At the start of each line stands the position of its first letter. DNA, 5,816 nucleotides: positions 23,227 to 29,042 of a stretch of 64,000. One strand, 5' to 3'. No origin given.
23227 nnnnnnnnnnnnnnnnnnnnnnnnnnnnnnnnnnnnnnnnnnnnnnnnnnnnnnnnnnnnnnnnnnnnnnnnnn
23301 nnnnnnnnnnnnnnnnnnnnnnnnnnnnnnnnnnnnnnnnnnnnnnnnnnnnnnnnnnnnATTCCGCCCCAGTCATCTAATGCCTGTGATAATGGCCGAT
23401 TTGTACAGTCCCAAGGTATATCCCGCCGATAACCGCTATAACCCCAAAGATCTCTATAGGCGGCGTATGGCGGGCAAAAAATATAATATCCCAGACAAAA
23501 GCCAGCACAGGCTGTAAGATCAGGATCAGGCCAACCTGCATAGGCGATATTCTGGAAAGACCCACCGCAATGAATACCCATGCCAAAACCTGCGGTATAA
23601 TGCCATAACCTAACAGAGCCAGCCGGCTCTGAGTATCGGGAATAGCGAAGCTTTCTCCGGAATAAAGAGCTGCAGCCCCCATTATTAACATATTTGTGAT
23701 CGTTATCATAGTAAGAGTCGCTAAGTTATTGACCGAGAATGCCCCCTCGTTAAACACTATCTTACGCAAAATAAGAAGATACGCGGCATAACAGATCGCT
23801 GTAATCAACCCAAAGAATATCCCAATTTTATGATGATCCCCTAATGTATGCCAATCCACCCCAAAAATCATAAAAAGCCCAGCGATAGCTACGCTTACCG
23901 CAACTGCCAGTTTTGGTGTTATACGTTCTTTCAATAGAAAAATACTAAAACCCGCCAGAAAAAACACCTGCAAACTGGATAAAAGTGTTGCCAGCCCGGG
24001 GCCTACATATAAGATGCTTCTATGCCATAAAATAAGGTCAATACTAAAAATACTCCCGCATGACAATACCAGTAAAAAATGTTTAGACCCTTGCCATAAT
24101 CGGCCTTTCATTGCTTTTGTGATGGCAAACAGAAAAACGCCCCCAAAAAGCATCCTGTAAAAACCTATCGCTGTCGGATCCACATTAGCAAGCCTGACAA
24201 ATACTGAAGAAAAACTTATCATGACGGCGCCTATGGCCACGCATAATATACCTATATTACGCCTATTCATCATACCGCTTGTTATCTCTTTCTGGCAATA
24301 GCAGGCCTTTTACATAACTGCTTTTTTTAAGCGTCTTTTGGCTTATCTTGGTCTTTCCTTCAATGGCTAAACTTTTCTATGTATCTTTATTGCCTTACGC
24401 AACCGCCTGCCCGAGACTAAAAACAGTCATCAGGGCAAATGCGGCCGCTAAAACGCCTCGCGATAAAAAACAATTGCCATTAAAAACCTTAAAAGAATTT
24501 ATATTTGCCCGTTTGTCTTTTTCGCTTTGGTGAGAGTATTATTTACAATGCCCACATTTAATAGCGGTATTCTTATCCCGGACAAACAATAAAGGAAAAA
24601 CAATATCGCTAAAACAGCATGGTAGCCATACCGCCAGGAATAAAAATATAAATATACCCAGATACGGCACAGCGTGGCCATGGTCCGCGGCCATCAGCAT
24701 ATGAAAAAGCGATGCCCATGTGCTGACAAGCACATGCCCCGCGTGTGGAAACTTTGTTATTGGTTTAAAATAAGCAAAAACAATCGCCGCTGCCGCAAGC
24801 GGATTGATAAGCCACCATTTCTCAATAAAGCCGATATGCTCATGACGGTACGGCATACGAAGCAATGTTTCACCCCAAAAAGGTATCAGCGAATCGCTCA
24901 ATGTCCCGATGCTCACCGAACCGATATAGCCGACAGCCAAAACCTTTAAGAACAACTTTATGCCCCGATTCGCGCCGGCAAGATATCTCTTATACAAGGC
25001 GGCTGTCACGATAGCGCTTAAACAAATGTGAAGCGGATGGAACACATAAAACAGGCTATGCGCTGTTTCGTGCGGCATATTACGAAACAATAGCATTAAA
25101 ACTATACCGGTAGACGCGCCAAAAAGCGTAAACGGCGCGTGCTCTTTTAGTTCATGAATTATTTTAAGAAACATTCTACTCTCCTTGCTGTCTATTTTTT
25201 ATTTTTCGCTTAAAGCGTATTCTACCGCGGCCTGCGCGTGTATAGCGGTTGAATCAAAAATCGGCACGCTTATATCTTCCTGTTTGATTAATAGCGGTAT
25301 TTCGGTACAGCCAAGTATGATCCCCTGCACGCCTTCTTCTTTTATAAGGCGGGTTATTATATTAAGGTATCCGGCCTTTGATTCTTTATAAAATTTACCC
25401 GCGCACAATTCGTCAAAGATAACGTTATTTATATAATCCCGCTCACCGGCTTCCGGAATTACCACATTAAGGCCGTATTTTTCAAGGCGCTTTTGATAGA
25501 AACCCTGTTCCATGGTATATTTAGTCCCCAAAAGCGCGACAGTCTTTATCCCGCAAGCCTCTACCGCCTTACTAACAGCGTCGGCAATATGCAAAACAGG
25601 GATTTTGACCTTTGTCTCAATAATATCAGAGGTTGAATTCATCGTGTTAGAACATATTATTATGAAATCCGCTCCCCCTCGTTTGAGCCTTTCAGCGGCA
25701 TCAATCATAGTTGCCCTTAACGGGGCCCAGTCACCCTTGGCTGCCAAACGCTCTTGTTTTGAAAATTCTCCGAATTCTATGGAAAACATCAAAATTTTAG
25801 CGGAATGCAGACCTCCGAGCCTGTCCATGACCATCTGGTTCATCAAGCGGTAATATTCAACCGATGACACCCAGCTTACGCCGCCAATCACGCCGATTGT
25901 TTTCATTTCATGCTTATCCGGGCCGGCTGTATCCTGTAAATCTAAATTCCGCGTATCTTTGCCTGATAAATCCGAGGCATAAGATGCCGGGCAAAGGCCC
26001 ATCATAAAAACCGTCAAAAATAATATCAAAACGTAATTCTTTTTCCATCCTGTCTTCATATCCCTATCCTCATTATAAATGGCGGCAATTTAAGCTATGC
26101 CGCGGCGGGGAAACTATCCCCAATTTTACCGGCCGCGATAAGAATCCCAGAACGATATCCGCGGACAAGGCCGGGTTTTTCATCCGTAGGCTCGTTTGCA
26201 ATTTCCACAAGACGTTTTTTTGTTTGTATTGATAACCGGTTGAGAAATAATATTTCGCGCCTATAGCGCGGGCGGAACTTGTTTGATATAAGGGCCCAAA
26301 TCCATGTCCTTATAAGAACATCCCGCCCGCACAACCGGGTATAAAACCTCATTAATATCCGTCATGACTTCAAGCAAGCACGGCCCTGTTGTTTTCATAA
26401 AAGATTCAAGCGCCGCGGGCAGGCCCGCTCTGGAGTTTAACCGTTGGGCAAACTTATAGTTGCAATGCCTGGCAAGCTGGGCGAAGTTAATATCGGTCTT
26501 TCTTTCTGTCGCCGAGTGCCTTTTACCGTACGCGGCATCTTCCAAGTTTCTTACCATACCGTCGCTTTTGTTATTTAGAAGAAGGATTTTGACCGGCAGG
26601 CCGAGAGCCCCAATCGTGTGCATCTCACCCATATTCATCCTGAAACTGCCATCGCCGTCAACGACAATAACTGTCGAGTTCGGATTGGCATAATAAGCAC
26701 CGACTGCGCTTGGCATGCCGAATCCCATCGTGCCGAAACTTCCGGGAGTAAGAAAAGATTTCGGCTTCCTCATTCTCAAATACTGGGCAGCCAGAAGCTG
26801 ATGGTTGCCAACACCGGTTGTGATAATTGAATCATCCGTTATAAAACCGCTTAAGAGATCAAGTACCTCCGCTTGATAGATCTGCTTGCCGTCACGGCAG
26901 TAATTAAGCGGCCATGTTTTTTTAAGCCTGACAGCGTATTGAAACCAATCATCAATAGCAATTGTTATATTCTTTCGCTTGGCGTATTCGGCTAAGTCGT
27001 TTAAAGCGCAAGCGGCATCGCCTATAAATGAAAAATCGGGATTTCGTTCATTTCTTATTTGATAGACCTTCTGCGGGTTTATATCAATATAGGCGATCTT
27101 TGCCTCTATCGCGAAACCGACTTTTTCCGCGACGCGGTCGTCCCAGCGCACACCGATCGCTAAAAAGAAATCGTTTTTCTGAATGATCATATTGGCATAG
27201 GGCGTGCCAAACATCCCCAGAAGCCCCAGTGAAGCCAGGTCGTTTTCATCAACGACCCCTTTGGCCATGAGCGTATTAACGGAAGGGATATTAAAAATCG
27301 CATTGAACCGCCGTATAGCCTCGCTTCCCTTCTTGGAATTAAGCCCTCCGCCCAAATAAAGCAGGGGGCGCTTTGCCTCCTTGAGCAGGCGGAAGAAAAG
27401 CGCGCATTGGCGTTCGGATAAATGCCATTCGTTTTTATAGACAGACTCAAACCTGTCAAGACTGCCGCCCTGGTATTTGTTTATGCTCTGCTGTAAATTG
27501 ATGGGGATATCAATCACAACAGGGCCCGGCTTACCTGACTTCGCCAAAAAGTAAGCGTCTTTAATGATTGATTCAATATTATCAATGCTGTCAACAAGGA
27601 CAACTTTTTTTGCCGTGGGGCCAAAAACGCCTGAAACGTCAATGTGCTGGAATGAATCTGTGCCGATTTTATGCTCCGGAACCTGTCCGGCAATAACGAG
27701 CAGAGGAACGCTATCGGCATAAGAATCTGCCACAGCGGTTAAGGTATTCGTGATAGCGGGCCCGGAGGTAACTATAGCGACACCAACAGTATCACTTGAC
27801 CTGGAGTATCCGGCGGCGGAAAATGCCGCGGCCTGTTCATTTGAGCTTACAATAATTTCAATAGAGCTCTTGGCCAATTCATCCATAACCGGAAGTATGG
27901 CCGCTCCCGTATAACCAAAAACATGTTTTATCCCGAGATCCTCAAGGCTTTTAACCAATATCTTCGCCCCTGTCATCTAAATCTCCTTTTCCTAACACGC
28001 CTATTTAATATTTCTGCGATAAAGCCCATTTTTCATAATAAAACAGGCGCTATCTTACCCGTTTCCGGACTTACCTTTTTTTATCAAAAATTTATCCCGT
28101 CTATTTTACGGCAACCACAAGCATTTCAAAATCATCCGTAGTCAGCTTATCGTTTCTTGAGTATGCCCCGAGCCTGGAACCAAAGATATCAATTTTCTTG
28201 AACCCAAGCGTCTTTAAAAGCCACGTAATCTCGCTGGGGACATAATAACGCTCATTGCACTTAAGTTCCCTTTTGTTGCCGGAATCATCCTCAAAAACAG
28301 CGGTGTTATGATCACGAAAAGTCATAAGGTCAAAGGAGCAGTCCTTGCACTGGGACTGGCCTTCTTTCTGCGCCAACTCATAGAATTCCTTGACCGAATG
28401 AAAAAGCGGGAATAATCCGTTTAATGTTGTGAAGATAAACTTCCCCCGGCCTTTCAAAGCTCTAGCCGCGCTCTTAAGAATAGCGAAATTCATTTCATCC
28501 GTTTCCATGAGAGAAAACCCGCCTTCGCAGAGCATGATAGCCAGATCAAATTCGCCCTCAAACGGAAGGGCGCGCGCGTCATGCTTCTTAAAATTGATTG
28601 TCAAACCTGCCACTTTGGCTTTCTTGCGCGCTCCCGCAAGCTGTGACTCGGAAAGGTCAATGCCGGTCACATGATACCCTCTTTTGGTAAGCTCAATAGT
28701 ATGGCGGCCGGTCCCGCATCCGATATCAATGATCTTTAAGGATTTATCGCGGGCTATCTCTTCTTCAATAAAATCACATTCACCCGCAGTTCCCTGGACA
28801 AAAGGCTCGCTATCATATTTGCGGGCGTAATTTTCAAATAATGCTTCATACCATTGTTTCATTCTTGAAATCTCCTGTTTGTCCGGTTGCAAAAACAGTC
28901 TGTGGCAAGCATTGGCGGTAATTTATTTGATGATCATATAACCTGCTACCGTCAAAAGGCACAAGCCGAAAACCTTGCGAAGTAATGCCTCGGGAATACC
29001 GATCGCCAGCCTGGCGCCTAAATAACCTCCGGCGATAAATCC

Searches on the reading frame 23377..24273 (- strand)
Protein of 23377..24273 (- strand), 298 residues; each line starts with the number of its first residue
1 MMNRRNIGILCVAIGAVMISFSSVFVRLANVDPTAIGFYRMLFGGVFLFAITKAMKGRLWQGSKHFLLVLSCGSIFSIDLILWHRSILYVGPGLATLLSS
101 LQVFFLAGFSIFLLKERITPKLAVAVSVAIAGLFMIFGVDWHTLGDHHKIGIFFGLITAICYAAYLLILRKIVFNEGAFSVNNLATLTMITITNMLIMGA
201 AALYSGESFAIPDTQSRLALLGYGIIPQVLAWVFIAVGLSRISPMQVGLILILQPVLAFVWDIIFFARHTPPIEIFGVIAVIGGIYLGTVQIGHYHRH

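Call 9: search_protein_families(library=pfam, proteins=[window:23377-24273:-])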
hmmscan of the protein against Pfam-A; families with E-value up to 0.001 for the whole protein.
window:23377-24273:- (298 aa): 1 family
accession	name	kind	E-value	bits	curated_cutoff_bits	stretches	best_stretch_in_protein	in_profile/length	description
PF00892.27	EamA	-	1.5e-26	93.7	28.2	2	7-137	2-134/135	EamA-like transporter family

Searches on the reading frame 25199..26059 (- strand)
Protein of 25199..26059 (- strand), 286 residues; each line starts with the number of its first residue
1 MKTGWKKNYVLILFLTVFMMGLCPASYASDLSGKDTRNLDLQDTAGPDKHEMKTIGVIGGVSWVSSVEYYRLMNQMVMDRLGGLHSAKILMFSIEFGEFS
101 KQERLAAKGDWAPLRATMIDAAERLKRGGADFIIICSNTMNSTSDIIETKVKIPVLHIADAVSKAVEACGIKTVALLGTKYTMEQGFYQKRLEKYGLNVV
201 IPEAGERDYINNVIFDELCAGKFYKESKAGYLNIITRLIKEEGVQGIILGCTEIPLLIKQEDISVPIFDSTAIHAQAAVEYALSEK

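Call 9: search_protein_families(library=pfam, proteins=[window:25199-26059:-])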
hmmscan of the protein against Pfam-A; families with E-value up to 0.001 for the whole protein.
window:25199-26059:- (286 aa): 1 family
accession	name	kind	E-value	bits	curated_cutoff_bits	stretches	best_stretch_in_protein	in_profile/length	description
PF01177.27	Asp_Glu_race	-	8.3e-41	140.5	31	1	58-278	1-211/211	Asp/Glu/Hydantoin racemase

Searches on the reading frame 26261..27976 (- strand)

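Call 10: search_protein_families(library=pfam, proteins=[window:26261-27976:-])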
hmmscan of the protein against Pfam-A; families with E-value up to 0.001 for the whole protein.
window:26261-27976:- (571 aa): 3 families
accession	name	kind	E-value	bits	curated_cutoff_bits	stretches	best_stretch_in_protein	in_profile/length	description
PF02775.26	TPP_enzyme_C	-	1.2e-41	142.5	21.9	1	388-537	1-151/151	Thiamine pyrophosphate enzyme, C-terminal TPP binding domain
PF02776.23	TPP_enzyme_N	-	2.5e-36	124.5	26.8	1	1-115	1-117/119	Thiamine pyrophosphate enzyme, N-terminal TPP binding domain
PF00205.28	TPP_enzyme_M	-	4.7e-29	101.3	30.4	1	196-328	6-137/137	Thiamine pyrophosphate enzyme, central domain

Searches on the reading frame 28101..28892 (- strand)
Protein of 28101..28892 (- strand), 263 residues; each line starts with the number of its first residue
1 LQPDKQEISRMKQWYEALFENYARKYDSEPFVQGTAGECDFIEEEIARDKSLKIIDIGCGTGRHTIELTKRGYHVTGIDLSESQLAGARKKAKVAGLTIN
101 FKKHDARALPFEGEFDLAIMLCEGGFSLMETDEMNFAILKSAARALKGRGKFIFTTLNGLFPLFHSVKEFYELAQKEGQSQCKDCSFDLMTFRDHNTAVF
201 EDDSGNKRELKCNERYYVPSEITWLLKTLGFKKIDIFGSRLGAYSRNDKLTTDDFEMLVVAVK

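Call 10: search_protein_families(library=pfam, proteins=[window:28101-28892:-])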
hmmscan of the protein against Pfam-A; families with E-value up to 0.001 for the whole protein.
window:28101-28892:- (263 aa): 11 families
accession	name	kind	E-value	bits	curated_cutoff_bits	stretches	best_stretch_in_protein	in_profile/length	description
PF13649.12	Methyltransf_25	-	2.8e-20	73.2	27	1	54-150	1-97/97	Methyltransferase domain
PF13847.12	Methyltransf_31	-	2.9e-17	63.1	27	1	49-170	2-125/145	Methyltransferase domain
PF08241.18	Methyltransf_11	-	2.1e-16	60.7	21.2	1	55-154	1-95/95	Methyltransferase domain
PF08242.18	Methyltransf_12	-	2.1e-10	41.6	30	1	55-152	1-98/98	Methyltransferase domain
PF13489.12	Methyltransf_23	-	2.3e-10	40.9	27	1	45-233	16-161/164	Methyltransferase domain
PF01209.24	Ubie_methyltran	-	4.4e-09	36.5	20.1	1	40-153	37-150/233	ubiE/COQ5 methyltransferase family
PF05175.20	MTS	-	1.3e-06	28.6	23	1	44-154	25-138/170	Methyltransferase small domain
PF03848.20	TehB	-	7.7e-06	25.9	20.4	1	50-119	30-100/193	Tellurite resistance protein TehB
PF01728.25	FtsJ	-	6.7e-05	23.3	24.1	1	49-125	20-100/181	FtsJ-like methyltransferase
PF02353.26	CMAS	-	0.00054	19.8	27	1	47-98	59-111/273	Mycolic acid cyclopropane synthetase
PF09445.16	Methyltransf_15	-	0.00072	19.6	22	0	53-97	3-47/165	RNA cap guanine-N2 methyltransferase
